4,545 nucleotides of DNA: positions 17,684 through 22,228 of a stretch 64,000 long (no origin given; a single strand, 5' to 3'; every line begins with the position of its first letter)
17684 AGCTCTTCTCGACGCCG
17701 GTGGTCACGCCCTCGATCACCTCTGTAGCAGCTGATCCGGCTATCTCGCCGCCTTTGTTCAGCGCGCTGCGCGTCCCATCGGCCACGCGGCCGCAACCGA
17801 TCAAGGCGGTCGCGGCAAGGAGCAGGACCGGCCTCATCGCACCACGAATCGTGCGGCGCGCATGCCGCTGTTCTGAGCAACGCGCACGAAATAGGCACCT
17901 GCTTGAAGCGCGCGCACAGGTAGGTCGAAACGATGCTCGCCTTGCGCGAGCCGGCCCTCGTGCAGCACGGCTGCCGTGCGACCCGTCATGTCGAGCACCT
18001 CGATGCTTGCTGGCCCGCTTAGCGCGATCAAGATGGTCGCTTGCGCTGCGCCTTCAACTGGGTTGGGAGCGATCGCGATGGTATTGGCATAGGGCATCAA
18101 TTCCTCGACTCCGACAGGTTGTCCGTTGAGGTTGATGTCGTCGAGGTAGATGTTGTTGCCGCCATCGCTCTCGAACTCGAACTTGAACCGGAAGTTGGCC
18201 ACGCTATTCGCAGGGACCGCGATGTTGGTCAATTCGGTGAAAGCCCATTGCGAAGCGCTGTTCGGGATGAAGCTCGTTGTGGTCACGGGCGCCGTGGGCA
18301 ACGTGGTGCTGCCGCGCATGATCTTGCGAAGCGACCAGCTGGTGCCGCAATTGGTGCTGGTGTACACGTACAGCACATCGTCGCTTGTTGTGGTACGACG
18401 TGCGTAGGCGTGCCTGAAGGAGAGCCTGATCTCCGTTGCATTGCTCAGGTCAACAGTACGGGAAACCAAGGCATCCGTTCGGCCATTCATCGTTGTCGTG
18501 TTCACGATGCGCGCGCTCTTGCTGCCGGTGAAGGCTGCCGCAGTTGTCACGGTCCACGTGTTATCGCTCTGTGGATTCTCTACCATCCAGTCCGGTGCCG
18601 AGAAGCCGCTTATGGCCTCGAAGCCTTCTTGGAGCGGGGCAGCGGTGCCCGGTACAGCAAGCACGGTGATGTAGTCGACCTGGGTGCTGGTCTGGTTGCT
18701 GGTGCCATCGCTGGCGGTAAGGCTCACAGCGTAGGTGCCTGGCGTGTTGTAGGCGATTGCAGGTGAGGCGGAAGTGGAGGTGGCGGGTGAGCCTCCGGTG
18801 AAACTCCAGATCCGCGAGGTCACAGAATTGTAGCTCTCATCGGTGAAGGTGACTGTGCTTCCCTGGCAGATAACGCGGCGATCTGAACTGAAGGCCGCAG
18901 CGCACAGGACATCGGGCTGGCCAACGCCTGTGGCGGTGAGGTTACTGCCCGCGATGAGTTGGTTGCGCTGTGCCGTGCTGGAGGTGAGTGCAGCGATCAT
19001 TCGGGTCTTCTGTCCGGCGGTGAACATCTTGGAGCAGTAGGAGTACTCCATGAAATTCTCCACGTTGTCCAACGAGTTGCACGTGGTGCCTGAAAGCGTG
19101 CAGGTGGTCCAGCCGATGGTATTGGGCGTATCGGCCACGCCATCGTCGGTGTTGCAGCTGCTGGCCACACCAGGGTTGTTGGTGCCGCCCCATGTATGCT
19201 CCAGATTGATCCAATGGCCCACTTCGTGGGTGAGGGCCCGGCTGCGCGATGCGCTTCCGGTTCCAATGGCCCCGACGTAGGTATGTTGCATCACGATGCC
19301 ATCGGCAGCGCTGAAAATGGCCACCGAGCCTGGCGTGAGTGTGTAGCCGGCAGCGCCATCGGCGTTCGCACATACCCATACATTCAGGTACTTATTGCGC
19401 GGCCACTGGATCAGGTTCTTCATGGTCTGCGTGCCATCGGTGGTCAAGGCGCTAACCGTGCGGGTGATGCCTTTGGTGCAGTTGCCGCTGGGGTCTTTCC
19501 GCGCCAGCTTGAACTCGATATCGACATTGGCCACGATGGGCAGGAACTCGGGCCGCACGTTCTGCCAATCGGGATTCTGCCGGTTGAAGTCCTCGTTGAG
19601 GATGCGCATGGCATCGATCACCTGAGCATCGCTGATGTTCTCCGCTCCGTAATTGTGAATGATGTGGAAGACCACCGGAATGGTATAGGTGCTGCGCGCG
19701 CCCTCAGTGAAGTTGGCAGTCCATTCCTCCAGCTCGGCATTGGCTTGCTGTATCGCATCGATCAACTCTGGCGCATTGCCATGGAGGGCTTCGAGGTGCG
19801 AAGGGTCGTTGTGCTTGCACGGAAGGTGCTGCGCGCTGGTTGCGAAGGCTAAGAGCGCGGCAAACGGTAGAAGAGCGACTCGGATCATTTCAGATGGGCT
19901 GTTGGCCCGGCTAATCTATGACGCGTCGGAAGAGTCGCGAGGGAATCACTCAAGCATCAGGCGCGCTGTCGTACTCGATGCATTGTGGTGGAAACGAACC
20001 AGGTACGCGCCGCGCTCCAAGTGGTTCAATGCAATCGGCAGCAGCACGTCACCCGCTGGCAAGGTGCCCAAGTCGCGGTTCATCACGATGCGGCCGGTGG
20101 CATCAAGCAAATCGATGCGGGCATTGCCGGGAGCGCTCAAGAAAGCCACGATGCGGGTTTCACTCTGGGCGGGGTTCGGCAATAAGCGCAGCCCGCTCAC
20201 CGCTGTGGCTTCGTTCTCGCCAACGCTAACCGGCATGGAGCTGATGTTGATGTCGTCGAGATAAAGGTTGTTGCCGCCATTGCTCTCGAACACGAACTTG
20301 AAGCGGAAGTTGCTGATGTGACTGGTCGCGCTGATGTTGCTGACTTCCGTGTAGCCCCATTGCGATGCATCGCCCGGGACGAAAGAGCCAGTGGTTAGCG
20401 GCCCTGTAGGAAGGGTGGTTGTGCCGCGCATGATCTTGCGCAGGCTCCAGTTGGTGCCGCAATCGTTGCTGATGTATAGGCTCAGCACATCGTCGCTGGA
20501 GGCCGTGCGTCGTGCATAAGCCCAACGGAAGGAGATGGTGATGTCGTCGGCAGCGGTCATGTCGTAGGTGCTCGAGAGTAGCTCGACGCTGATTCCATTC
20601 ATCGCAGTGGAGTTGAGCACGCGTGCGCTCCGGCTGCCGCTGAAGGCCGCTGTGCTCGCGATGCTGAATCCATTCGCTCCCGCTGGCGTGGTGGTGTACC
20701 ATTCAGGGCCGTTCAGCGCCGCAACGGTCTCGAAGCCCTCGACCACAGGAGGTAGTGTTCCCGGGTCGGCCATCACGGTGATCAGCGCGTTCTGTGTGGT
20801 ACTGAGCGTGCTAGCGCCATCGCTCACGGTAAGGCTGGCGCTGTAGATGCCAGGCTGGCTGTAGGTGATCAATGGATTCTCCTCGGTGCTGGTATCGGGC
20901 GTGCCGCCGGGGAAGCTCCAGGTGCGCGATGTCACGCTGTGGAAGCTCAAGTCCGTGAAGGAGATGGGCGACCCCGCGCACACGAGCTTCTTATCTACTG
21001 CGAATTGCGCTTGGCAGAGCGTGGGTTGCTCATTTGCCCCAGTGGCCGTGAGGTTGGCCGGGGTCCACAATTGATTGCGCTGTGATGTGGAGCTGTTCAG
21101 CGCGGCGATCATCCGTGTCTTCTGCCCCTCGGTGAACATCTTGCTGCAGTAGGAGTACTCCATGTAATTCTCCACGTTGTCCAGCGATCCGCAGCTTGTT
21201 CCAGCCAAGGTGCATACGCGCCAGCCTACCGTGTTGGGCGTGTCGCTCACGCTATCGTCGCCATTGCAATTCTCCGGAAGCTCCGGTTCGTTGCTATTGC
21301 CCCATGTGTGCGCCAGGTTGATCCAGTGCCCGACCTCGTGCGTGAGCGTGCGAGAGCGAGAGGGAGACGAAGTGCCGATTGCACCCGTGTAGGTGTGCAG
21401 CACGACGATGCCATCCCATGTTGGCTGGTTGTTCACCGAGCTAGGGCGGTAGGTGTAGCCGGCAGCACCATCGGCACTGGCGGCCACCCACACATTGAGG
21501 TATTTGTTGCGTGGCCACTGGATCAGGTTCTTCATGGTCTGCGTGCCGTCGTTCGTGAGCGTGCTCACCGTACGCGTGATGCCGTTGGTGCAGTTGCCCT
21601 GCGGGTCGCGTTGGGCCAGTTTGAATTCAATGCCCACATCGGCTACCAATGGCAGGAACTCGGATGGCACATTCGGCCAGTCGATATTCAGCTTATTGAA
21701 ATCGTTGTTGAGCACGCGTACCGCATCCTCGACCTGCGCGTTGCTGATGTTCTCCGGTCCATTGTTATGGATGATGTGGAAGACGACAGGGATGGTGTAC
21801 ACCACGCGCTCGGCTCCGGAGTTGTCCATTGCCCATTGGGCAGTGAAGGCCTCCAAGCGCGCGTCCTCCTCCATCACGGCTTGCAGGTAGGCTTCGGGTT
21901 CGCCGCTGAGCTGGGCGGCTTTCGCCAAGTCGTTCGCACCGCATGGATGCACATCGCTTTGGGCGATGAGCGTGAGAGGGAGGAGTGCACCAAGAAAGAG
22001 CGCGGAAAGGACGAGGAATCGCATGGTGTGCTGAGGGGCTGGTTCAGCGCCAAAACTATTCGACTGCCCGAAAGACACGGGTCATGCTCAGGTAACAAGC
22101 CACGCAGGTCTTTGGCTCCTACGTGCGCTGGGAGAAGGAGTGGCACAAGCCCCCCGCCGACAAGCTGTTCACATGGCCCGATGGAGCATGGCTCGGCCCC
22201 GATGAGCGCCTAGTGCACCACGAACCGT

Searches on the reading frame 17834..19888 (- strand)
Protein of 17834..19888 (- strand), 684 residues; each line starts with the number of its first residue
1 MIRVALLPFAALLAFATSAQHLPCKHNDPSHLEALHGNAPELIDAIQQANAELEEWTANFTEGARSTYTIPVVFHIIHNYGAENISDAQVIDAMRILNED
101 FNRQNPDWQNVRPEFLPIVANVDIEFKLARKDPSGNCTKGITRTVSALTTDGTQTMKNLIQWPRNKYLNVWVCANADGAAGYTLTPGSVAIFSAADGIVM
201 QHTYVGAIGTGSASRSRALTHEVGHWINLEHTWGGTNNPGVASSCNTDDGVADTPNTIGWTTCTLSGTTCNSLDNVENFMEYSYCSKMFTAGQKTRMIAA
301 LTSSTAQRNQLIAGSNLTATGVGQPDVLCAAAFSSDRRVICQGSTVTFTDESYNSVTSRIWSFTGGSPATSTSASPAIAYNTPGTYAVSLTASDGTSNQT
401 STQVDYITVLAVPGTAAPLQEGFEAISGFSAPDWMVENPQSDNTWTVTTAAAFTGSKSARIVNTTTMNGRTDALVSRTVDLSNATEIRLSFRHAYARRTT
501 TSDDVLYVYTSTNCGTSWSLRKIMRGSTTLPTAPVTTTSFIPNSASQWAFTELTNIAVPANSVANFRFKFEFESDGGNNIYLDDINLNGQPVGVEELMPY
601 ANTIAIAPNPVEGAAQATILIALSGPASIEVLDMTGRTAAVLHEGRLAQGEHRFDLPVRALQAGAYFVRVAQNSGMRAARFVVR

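Call 84: search_protein_families(library=ncbifam, proteins=[window:17834-19888:-], max_evalue=0.01)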
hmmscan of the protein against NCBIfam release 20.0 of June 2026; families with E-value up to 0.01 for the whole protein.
window:17834-19888:- (684 aa): 3 families
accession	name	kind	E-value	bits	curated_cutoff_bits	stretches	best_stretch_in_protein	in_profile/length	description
TIGR03952.1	metzin_BF0631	equivalog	1.2e-13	50.8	208.1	1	57-177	35-157/351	zinc-dependent metalloproteinase lipoprotein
TIGR04183.1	Por_Secre_tail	domain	5.3e-09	35.9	23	1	606-683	1-71/72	T9SS type A sorting domain-containing protein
NF038113.1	T9SSA_dep_M36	equivalog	0.0018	16.5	885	1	589-682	780-867/869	T9SS-dependent M36 family metallopeptidase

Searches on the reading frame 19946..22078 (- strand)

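Call 84: search_protein_families(library=ncbifam, proteins=[window:19946-22078:-], max_evalue=0.01)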
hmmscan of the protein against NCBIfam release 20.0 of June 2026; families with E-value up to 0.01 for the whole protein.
window:19946-22078:- (710 aa): 4 families
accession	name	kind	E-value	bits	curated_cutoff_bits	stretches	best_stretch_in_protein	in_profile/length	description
TIGR03952.1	metzin_BF0631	equivalog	4.9e-16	58.7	208.1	2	83-225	35-184/351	zinc-dependent metalloproteinase lipoprotein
TIGR04183.1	Por_Secre_tail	domain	1.2e-05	25.2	23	1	634-708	3-70/72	T9SS type A sorting domain-containing protein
NF038128.1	choice_anch_J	domain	3.7e-05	24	30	1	446-612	3-162/162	choice-of-anchor J domain-containing protein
NF038113.1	T9SSA_dep_M36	equivalog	0.00011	20.5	885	1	617-709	781-868/869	T9SS-dependent M36 family metallopeptidase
